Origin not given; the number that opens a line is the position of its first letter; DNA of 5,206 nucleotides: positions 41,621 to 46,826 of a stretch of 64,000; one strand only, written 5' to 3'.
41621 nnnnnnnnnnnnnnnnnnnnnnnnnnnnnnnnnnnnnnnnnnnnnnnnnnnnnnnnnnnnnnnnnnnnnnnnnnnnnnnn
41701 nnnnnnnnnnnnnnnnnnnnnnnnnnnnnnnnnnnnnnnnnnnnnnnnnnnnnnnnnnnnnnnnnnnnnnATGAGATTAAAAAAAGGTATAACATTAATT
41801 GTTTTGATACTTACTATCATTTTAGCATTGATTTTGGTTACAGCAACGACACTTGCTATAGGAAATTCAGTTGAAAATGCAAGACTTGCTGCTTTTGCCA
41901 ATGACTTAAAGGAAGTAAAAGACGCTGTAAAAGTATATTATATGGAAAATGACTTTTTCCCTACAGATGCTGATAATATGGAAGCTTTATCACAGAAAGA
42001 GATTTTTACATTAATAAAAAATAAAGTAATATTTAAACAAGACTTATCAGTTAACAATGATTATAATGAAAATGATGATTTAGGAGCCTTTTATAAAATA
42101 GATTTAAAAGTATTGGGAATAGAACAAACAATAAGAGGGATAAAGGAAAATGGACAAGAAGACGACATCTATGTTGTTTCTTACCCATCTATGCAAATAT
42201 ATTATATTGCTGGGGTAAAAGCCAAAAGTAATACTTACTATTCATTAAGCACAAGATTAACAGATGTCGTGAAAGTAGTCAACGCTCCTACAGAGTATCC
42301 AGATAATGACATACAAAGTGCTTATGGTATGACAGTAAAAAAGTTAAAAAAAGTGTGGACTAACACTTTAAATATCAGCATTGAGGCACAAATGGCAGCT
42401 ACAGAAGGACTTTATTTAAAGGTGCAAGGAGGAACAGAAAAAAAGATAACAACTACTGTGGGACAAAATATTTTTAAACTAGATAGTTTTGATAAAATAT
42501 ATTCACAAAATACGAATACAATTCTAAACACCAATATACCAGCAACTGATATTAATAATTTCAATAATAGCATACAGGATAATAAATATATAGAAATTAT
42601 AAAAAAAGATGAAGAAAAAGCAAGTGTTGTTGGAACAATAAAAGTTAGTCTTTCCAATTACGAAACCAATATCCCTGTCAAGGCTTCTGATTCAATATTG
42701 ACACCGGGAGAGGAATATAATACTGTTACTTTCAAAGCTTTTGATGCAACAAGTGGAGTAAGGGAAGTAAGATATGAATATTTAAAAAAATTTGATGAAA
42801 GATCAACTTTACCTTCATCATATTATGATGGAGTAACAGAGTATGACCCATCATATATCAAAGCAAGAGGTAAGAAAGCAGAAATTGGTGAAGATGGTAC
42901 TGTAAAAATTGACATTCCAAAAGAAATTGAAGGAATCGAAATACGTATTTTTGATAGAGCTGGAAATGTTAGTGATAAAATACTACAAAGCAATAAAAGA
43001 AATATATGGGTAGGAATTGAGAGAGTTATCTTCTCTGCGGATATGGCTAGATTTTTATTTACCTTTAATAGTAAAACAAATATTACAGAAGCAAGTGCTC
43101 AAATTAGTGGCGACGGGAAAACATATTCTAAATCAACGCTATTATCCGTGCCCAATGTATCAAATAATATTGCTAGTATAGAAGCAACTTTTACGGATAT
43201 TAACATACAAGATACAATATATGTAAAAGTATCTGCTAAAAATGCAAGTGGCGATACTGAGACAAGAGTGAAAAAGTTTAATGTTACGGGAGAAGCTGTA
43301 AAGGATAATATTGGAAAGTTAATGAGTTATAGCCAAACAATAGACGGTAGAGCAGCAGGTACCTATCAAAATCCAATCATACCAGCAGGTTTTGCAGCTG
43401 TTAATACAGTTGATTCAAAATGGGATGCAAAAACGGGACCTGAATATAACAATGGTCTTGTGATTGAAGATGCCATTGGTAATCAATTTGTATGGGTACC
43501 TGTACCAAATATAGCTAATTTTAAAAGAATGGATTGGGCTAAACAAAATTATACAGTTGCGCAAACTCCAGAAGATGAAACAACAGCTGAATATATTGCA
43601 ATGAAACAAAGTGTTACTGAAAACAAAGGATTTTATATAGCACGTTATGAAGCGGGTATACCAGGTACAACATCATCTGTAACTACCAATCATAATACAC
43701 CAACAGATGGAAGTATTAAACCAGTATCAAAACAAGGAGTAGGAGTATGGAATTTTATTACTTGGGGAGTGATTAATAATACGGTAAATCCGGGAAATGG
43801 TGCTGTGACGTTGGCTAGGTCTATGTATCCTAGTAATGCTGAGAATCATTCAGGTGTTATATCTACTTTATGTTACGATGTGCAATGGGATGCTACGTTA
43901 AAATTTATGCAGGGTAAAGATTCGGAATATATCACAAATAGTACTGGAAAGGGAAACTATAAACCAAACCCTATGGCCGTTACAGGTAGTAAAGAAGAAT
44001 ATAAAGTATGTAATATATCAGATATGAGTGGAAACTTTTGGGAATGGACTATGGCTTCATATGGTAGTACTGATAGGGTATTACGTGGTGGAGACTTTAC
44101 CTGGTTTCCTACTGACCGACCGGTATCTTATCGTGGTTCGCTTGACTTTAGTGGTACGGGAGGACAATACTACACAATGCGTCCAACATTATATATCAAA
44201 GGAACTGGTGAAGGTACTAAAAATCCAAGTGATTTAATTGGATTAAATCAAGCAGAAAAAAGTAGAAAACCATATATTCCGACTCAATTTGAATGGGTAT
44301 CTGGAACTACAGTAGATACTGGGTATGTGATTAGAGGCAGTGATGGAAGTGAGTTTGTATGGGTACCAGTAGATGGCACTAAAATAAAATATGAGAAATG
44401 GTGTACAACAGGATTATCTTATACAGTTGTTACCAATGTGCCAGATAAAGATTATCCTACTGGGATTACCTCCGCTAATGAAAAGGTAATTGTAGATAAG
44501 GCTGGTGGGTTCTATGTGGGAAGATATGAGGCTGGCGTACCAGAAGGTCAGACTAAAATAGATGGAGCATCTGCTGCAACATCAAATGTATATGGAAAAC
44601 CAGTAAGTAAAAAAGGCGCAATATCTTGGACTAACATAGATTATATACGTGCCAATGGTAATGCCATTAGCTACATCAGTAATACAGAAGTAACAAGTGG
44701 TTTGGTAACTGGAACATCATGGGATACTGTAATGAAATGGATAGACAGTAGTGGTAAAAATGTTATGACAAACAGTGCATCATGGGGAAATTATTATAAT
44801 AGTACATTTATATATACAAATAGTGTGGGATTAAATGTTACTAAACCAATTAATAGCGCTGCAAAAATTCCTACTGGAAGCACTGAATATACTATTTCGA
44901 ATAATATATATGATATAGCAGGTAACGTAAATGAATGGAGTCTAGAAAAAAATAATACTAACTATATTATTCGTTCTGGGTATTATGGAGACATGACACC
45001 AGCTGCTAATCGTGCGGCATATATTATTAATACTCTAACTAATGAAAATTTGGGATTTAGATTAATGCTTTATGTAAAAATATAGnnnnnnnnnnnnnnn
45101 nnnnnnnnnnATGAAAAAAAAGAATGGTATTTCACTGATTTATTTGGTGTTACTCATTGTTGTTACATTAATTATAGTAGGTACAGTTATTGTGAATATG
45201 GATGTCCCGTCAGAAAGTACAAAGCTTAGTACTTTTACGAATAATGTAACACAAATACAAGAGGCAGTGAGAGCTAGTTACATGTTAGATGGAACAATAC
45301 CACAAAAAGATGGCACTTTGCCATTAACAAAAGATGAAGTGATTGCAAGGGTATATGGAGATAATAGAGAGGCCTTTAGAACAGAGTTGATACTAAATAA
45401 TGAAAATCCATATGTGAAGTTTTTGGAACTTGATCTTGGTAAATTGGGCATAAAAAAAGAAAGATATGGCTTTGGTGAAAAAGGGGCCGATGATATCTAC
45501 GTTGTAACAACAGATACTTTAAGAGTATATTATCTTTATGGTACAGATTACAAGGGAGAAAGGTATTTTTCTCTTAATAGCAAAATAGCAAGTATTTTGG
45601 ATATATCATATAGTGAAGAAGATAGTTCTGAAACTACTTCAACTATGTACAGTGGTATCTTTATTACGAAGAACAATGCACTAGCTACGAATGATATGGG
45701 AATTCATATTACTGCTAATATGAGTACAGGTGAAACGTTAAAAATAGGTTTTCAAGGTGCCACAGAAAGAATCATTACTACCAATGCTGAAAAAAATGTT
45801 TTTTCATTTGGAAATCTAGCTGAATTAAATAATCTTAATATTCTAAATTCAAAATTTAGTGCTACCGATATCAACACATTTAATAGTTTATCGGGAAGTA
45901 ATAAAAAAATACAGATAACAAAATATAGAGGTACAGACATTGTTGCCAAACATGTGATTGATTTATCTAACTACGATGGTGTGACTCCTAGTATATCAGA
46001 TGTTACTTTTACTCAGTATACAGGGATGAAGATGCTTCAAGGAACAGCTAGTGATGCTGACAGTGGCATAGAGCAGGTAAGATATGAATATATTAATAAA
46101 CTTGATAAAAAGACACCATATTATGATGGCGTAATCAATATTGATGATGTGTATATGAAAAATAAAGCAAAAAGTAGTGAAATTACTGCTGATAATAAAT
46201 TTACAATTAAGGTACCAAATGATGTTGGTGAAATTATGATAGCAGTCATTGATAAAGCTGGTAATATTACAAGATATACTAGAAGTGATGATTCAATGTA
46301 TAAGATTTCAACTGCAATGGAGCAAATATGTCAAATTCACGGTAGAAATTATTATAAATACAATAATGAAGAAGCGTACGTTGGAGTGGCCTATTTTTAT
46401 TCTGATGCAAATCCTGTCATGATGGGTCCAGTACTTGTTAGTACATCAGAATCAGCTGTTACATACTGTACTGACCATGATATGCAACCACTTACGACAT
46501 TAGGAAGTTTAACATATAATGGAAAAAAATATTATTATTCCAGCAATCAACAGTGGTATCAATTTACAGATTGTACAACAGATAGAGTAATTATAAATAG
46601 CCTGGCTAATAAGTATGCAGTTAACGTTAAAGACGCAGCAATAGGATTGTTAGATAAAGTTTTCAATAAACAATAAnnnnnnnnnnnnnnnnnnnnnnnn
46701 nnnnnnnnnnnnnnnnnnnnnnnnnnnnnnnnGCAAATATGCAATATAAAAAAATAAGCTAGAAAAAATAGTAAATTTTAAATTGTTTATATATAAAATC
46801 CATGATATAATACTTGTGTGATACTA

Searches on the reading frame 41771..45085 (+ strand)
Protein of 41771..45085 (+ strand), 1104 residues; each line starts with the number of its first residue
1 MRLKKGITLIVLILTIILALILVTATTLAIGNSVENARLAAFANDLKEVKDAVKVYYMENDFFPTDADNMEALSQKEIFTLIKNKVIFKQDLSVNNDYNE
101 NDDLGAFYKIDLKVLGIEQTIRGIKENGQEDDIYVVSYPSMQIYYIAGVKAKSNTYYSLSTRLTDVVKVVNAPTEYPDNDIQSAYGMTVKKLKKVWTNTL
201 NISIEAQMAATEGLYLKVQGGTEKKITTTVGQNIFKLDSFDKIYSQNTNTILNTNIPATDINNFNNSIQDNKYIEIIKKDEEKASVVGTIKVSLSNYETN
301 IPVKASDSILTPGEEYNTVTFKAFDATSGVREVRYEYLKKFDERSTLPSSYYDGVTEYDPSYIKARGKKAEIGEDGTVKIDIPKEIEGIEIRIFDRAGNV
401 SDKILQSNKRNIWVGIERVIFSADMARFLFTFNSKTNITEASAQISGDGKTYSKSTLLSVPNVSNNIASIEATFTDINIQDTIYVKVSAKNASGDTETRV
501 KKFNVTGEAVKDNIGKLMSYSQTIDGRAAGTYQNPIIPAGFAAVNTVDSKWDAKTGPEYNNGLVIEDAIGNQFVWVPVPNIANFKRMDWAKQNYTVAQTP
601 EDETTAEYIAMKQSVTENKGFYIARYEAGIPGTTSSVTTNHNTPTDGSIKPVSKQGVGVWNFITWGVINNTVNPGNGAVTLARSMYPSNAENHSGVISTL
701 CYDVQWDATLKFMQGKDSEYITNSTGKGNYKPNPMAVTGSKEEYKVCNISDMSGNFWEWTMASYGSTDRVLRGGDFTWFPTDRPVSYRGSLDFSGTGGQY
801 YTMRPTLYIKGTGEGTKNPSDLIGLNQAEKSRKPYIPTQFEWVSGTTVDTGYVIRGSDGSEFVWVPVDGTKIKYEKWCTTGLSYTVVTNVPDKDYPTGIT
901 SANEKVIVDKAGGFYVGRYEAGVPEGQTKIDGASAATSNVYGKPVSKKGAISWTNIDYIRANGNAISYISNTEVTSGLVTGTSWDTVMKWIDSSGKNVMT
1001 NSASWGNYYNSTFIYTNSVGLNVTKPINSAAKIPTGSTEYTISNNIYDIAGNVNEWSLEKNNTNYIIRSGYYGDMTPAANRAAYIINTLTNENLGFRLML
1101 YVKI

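Call 9: search_protein_families(library=pfam, proteins=[window:41771-45085:+], max_evalue=0.01)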
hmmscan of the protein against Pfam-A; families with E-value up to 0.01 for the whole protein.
window:41771-45085:+ (1104 aa): 3 families
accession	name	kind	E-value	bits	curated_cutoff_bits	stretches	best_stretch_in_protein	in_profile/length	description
PF03781.23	FGE-sulfatase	-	0.0012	19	23.3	0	714-767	145-196/255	Sulfatase-modifying factor enzyme 1-like domain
PF12245.14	Big_3_2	-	0.0036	17.9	23.3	0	1006-1055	59-112/122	Bacterial Ig-like domain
PF08334.16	T2SSG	-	0.0048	17.4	21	0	32-77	4-49/108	Type II secretion system (T2SS), protein G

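Call 64: search_protein_families(library=ncbifam, proteins=[window:41771-45085:+], max_evalue=1)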
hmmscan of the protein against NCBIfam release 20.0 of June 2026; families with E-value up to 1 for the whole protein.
window:41771-45085:+ (1104 aa): 3 families
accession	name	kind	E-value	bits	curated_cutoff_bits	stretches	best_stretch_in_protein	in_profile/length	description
TIGR01710.1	typeII_sec_gspG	equivalog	3.3e-05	23.9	88.85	1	5-76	1-72/134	type II secretion system major pseudopilin GspG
NF009497.0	PRK12857.1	equivalog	0.015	14.5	423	1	912-1005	16-108/284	class II fructose-1,6-bisphosphate aldolase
NF047446.1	barrel_OmpL47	domain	0.016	15.6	40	0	317-336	5-24/68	OmpL47-type beta-barrel domain-containing protein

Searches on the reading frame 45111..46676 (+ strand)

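Call 9: search_protein_families(library=pfam, proteins=[window:45111-46676:+], max_evalue=0.01)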
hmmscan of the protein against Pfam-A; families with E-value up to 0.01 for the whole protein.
window:45111-46676:+ (521 aa): 0 families

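Call 64: search_protein_families(library=ncbifam, proteins=[window:45111-46676:+], max_evalue=1)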
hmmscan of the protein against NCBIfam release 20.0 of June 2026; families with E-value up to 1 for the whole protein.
window:45111-46676:+ (521 aa): 1 family
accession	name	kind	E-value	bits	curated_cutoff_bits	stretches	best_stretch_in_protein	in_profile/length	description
NF047446.1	barrel_OmpL47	domain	0.057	13.9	40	0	303-327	1-25/68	OmpL47-type beta-barrel domain-containing protein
